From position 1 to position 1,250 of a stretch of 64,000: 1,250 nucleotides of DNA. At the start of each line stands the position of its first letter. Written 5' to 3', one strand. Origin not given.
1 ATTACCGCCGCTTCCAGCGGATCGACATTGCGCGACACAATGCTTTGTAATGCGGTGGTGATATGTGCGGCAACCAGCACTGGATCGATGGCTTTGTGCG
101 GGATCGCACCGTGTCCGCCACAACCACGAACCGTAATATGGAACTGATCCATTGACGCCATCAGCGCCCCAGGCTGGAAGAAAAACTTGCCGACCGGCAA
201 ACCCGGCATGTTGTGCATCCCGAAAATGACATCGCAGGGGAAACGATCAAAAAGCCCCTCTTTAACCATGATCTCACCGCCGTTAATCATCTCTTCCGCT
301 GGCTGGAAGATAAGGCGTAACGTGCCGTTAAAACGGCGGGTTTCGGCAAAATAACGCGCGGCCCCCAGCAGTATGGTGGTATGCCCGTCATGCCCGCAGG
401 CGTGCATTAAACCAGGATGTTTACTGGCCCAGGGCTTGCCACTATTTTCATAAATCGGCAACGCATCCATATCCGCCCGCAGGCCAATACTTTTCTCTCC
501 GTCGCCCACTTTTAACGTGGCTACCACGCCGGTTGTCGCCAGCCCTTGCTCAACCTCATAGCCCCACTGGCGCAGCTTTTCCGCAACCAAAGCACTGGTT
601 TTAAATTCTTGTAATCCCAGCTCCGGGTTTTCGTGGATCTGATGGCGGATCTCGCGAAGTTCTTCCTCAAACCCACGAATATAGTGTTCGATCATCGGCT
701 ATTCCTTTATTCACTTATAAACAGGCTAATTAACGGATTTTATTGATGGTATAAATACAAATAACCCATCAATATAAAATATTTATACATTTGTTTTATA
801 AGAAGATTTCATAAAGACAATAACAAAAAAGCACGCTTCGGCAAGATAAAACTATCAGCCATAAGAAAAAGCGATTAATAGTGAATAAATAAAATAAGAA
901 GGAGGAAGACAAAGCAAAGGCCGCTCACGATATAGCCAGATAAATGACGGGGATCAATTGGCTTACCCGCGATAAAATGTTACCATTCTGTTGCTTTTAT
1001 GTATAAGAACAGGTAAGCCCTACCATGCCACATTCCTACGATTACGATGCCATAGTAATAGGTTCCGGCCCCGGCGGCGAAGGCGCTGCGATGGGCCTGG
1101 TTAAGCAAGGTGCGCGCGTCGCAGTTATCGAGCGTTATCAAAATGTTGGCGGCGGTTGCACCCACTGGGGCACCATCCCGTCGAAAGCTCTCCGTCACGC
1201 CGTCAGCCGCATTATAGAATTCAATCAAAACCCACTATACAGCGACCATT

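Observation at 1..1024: An M20D amidohydrolase gene and AT-rich spacer where K-12 has fabR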

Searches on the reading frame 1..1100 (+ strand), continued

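Call 65: search_protein_families(proteins=[L004:2721-4211:+, L004:4225-5412:+, L004:7380-8015:+, L004:8438-9685:-, L006:4906-5856:-, L006:1288-2679:+, L046:4878-5828:-, L046:8592-9236:+, L009:8464-9447:-, L020:4814-5722:-], library=ncbifam, max_evalue=1e-10)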
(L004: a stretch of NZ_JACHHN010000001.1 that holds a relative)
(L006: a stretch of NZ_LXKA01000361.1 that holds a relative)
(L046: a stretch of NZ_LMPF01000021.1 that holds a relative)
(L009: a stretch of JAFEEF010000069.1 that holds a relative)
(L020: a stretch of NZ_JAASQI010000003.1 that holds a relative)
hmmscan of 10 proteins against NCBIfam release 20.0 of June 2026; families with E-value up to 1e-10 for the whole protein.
L004:2721-4211:+ (496 aa): 4 families
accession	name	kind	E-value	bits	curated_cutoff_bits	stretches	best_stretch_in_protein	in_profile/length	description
NF006088.0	PRK08238.1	equivalog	5.4e-185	615.6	351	1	19-494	8-480/482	UbiA family prenyltransferase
NF008978.0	PRK12324.1-4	equivalog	3.3e-45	154.4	207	1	197-495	23-320/322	decaprenyl-phosphate phosphoribosyltransferase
NF008977.0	PRK12324.1-2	equivalog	7.5e-42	143.7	234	1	209-490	5-285/297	decaprenyl-phosphate phosphoribosyltransferase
NF008976.0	PRK12324.1-1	equivalog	2.2e-33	116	474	1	201-484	13-293/306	decaprenyl-phosphate phosphoribosyltransferase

L004:4225-5412:+ (395 aa): 0 families

L004:7380-8015:+ (211 aa): 0 families

L004:8438-9685:- (415 aa): 3 families
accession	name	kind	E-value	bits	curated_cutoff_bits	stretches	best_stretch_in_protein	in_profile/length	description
NF052308.1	CarbhyDeactlThm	equivalog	2.4e-40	138.5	400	1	119-413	2-264/265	carbohydrate deacetylase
NF002559.0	PRK02134.1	equivalog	4.9e-16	59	227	1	130-404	3-244/249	chitin disaccharide deacetylase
TIGR03473.1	HpnK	hypoth_equivalog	8.8e-13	48.1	232.6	1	130-285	2-155/283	hopanoid biosynthesis-associated protein HpnK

L006:4906-5856:- (316 aa): 37 families (the best 25 are shown)
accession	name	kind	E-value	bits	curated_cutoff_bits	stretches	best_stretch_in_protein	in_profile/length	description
NF007307.0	PRK09791.1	equivalog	1.4e-50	172.1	336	1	1-291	5-294/302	LysR family transcriptional regulator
TIGR02424.1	TF_pcaQ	equivalog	2.2e-39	135.1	303.8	1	1-294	3-298/300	pca operon transcription factor PcaQ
NF007667.0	PRK10341.1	equivalog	1.2e-35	123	308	1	6-266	12-270/312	transcriptional regulator TdcA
NF008416.0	PRK11242.1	equivalog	3e-34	118.7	277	1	1-300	1-297/300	transcriptional regulator CynR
NF045990.1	TransRegCbbRRhodb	equivalog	3.8e-25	88.6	450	1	2-182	7-186/304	LysR family regulator CbbR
NF047520.1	trans_act_CidR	equivalog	6.3e-24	84.6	415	1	1-292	1-290/292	cidABC operon transcriptional activator CidR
NF008410.0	PRK11233.1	equivalog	3e-21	75.8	309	1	1-297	1-294/305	nitrogen assimilation transcriptional regulator NAC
NF047711.1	PutUtilRegPtrR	equivalog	1.2e-20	73.8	400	1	1-280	1-273/283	putrescine utilization regulator PtrR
NF053705.1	TransRegGltCGpos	equivalog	4e-20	72.2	350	1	1-193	1-194/300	glutamate biosynthesis transcriptional regulator GltC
NF040786.1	LysR_Sec_metab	equivalog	7.7e-20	71.1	250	1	1-177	1-175/298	selenium metabolism-associated LysR family transcriptional regulator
NF050187.1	TransRegBsrAPseudo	equivalog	7.2e-19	68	480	1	13-281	20-286/298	LysR family transcriptional regulator BsrA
TIGR03339.1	phn_lysR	subfamily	1.2e-18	67.4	341.1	1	5-277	1-269/279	aminoethylphosphonate catabolism associated LysR family transcriptional regulator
NF011950.0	PRK15421.1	equivalog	1.9e-18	67.2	382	1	3-185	4-180/317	HTH-type transcriptional regulator MetR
NF007315.1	PRK09801.1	equivalog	1.9e-18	66.5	398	1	5-124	10-129/301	L-tartrate utilization transcriptional activator TtdR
NF008722.0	PRK11716.1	equivalog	1.1e-17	64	246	1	1-159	1-160/293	HTH-type transcriptional activator IlvY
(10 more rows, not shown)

L006:1288-2679:+ (463 aa): 3 families
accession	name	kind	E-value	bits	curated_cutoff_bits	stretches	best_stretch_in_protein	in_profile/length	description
TIGR03329.1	Phn_aa_oxid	hypoth_equivalog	5.6e-59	200.1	632.8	1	16-439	1-428/460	putative aminophosphonate oxidoreductase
NF050086.1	pipecolate_AmaA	exception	6.6e-43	146.9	600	1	25-406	14-384/425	L-pipecolate oxidase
TIGR02352.1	thiamin_ThiO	equivalog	2e-13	50.2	250.8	1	40-357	2-301/351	glycine oxidase ThiO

L046:4878-5828:- (316 aa): 38 families (the best 25 are shown)
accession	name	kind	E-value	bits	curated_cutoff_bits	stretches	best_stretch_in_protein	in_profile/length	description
NF007307.0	PRK09791.1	equivalog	5.6e-58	196.4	336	1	1-289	5-292/302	LysR family transcriptional regulator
TIGR02424.1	TF_pcaQ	equivalog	2.5e-42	144.8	303.8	1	2-294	4-298/300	pca operon transcription factor PcaQ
NF007667.0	PRK10341.1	equivalog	6.3e-35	120.6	308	1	3-292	9-296/312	transcriptional regulator TdcA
NF052633.1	LysR_TF_PsrA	exception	3.9e-27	95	540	1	4-246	8-249/297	L-proline-binding transcription factor PsrA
NF008416.0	PRK11242.1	equivalog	1e-24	87.4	277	1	3-294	3-291/300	transcriptional regulator CynR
NF053705.1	TransRegGltCGpos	equivalog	6.2e-23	81.4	350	1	1-292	1-291/300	glutamate biosynthesis transcriptional regulator GltC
NF008722.0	PRK11716.1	equivalog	1.8e-22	79.7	246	1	1-174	1-173/293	HTH-type transcriptional activator IlvY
TIGR03339.1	phn_lysR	subfamily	2.5e-22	79.4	341.1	1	5-222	1-214/279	aminoethylphosphonate catabolism associated LysR family transcriptional regulator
NF040786.1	LysR_Sec_metab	equivalog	3.9e-22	78.6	250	1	1-183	1-181/298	selenium metabolism-associated LysR family transcriptional regulator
NF045990.1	TransRegCbbRRhodb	equivalog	2.2e-21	76.2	450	1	4-211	9-216/304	LysR family regulator CbbR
NF047520.1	trans_act_CidR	equivalog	3.9e-21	75.5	415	1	1-291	1-289/292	cidABC operon transcriptional activator CidR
NF007385.0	PRK09906.1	equivalog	4.1e-21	75.4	356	1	1-183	1-180/296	DNA-binding transcriptional regulator HcaR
NF007439.0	PRK09986.1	equivalog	2.7e-19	69.7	290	1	5-213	11-222/296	LysR family transcriptional regulator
NF047711.1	PutUtilRegPtrR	equivalog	7.3e-19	67.9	400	1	1-247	1-240/283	putrescine utilization regulator PtrR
NF045775.1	acetoin_reg_AlsR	exception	1e-18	67.8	430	1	1-182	1-180/290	acetoin biosynthesis transcriptional regulator AlsR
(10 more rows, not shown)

L046:8592-9236:+ (214 aa): 1 family
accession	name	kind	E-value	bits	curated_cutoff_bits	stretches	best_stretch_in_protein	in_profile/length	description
TIGR04025.1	PPOX_FMN_DR2398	subfamily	1.9e-80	268.7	170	1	19-214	1-197/197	MSMEG_1061 family FMN-dependent PPOX-type flavoprotein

L009:8464-9447:- (327 aa): 2 families
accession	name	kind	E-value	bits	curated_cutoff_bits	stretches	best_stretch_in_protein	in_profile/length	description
NF050172.1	CDNTAsCap12CFB2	equivalog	3.6e-31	108.5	450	1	1-130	1-126/312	CBASS system CD-NTase-associated NAD(+) hydrolase Cap12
NF050171.1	CDNTAsCap12CFB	equivalog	3.5e-26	92.2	450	1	4-128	1-126/305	CBASS system CD-NTase-associated NAD(+) hydrolase Cap12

L020:4814-5722:- (302 aa): 34 families (the best 25 are shown)
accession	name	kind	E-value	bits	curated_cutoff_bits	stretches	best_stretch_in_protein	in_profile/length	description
NF045775.1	acetoin_reg_AlsR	exception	8.6e-26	91.1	430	1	1-194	1-192/290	acetoin biosynthesis transcriptional regulator AlsR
NF008416.0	PRK11242.1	equivalog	2.6e-25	89.4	277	1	1-265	1-260/300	transcriptional regulator CynR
TIGR02424.1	TF_pcaQ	equivalog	1.3e-24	86.7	303.8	1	4-195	6-197/300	pca operon transcription factor PcaQ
NF040786.1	LysR_Sec_metab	equivalog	2.7e-22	79.1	250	1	1-142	1-142/298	selenium metabolism-associated LysR family transcriptional regulator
NF053705.1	TransRegGltCGpos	equivalog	9.4e-22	77.6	350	1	1-188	1-187/300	glutamate biosynthesis transcriptional regulator GltC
NF007385.0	PRK09906.1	equivalog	2.3e-21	76.2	356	1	1-189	1-186/296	DNA-binding transcriptional regulator HcaR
NF047520.1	trans_act_CidR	equivalog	1e-20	74.1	415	1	1-189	1-187/292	cidABC operon transcriptional activator CidR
NF007439.0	PRK09986.1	equivalog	1.5e-20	73.7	290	1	2-188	8-194/296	LysR family transcriptional regulator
NF008361.0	PRK11151.1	equivalog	3.3e-20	72.6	329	1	1-147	1-147/305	DNA-binding transcriptional regulator OxyR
NF041036.1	decaheme_TF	subfamily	1.5e-19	70.6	210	1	1-177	1-176/301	multiheme cytochrome-associated LysR family transcriptional regulator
TIGR03339.1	phn_lysR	subfamily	4.9e-19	68.7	341.1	1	5-193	1-184/279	aminoethylphosphonate catabolism associated LysR family transcriptional regulator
NF009327.0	PRK12684.1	subfamily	1.6e-18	67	402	1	1-195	1-196/313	CysB family HTH-type transcriptional regulator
NF047354.1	trans_reg_GltC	equivalog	1e-17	64.6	300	1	1-148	1-147/290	glutamate biosynthesis transcriptional regulator GltC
NF045990.1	TransRegCbbRRhodb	equivalog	1.2e-17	63.9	450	1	2-189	7-193/304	LysR family regulator CbbR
NF007307.0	PRK09791.1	equivalog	5.7e-17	61.8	336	1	2-193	6-195/302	LysR family transcriptional regulator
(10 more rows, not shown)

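Call 71: list_cluster_members(proteins=[L001:14408-15325:-, L001:15592-16965:-, L001:17026-17802:-, L001:17810-18814:-, L001:18968-20119:+, L001:5704-7548:-, L001:4902-5759:-])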
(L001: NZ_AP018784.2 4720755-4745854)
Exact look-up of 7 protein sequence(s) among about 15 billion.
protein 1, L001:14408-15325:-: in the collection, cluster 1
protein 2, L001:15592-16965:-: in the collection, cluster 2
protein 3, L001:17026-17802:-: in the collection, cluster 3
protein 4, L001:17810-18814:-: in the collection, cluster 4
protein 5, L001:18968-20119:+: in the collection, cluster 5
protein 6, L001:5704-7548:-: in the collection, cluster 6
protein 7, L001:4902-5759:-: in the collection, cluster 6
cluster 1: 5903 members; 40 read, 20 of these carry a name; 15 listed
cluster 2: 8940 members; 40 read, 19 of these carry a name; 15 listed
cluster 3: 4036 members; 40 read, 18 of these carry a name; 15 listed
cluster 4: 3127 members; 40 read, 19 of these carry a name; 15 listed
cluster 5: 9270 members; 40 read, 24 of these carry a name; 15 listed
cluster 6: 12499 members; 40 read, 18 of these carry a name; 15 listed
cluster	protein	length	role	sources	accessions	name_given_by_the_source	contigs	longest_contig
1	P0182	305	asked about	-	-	DNA-binding transcriptional regulator OxyR [Escherichia coli] | LysR family hydrogen peroxide-inducible transcriptional activator | DNA-binding transcriptional dual regulator OxyR n=113 Tax=Enterobacteriaceae TaxID=543 ...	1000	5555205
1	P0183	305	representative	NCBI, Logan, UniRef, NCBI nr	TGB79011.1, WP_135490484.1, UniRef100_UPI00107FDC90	DNA-binding transcriptional regulator OxyR [Escherichia sp. E4694] | DNA-binding transcriptional regulator OxyR n=1 Tax=Escherichia sp. E4694 TaxID=2044464 ...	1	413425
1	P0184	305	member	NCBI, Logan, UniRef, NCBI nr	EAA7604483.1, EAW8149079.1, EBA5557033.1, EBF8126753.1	DNA-binding transcriptional regulator OxyR [Salmonella enterica subsp. enterica serovar ... | DNA-binding transcriptional regulator OxyR n=1 Tax=Salmonella enterica TaxID=28901 ... | DNA-binding transcriptional regulator OxyR [Salmonella enterica]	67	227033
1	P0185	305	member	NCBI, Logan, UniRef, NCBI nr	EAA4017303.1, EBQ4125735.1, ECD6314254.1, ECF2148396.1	TPA: DNA-binding transcriptional regulator OxyR [Salmonella enterica] | Morphology and auto-aggregation control protein n=1 Tax=Salmonella enterica TaxID=28901 ... | DNA-binding transcriptional regulator OxyR [Salmonella enterica subsp. enterica serovar ...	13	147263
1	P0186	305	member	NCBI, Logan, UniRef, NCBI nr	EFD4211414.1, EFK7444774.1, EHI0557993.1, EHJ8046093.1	DNA-binding transcriptional regulator OxyR [Escherichia coli] | DNA-binding transcriptional regulator OxyR n=1 Tax=Escherichia coli TaxID=562 ...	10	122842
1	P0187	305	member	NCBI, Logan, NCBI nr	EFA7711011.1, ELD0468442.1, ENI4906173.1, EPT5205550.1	TPA: DNA-binding transcriptional regulator OxyR [Escherichia coli] | DNA-binding transcriptional regulator OxyR [Escherichia coli]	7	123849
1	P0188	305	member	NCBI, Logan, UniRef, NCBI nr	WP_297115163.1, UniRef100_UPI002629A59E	DNA-binding transcriptional regulator OxyR [uncultured Enterobacter sp.] | DNA-binding transcriptional regulator OxyR n=1 Tax=uncultured Enterobacter sp. ...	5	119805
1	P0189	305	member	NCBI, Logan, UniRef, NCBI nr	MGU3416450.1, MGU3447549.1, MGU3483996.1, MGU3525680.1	DNA-binding transcriptional regulator OxyR [Enterobacteriaceae bacterium C23F] | DNA-binding transcriptional regulator OxyR n=1 Tax=Enterobacter sp. CC120223-11 ... | DNA-binding transcriptional regulator OxyR [Enterobacter sp. CC120223-11]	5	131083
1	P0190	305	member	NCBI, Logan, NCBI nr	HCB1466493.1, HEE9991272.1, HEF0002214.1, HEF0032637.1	TPA: DNA-binding transcriptional regulator OxyR [Citrobacter braakii] | DNA-binding transcriptional regulator OxyR [Citrobacter freundii]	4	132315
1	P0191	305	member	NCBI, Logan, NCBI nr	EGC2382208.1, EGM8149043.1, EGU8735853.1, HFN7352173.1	TPA: DNA-binding transcriptional regulator OxyR [Escherichia coli] | DNA-binding transcriptional regulator OxyR [Escherichia coli]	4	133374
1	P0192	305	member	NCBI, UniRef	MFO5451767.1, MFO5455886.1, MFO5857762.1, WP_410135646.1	DNA-binding transcriptional regulator OxyR [Klebsiella pneumoniae] | DNA-binding transcriptional regulator OxyR n=1 Tax=Klebsiella pneumoniae TaxID=573 ...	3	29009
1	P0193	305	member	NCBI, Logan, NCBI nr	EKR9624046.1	DNA-binding transcriptional regulator OxyR [Salmonella enterica]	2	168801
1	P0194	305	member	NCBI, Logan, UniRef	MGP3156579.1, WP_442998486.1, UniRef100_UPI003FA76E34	DNA-binding transcriptional regulator OxyR [Serratia marcescens] | DNA-binding transcriptional regulator OxyR n=1 Tax=Serratia marcescens TaxID=615 ...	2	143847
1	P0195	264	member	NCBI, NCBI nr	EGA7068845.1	DNA-binding transcriptional regulator OxyR, partial [Shigella flexneri] | DNA-binding transcriptional regulator OxyR [Shigella flexneri]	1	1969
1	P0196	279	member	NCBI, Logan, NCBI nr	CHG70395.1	hydrogen peroxide-inducible regulon activator [Salmonella enterica subsp. enterica ...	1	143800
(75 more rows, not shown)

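Call 72: find_encoding_contigs(protein=P0183, flank=7000, max_places=3)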
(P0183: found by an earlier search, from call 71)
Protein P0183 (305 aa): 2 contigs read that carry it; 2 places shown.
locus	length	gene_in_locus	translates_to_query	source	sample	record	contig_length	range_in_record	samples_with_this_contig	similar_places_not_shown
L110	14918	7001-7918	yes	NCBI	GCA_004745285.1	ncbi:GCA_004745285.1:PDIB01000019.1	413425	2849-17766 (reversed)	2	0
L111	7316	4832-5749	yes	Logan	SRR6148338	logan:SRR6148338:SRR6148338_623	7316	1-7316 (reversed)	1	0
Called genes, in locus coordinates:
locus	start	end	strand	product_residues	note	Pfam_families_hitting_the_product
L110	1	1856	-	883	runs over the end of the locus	PF00311:PEPcase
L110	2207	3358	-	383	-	PF01546:Peptidase_M20, PF07687:M20_dimer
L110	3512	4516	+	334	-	PF01118:Semialdhyde_dh, PF22698:Semialdhyde_dhC_1, PF02774:Semialdhyde_dhC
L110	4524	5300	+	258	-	PF00696:AA_kinase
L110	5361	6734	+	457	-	PF00206:Lyase_1, PF14698:ASL_C2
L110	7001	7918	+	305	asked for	PF00126:HTH_1, PF03466:LysR_substrate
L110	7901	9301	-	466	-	PF00890:FAD_binding_2 (faint), PF07992:Pyr_redox_2, PF12831:FAD_oxidored (weak), PF13450:NAD_binding_8 (weak), PF13738:Pyr_redox_3 (faint), PF00070:Pyr_redox, PF02852:Pyr_redox_dim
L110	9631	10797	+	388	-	PF01546:Peptidase_M20, PF07687:M20_dimer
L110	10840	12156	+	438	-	PF00083:Sugar_tr, PF07690:MFS_1, PF00083:Sugar_tr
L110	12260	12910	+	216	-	PF00440:TetR_N, PF21943:TetR_C_46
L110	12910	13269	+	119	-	PF07226:DUF1422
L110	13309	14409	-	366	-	PF05958:tRNA_U5-meth_tr, PF13649:Methyltransf_25 (weak)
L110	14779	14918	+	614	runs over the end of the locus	PF07715:Plug, PF00593:TonB_dep_Rec_b-barrel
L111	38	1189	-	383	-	PF01546:Peptidase_M20, PF07687:M20_dimer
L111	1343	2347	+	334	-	PF01118:Semialdhyde_dh, PF22698:Semialdhyde_dhC_1, PF02774:Semialdhyde_dhC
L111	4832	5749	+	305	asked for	PF00126:HTH_1, PF03466:LysR_substrate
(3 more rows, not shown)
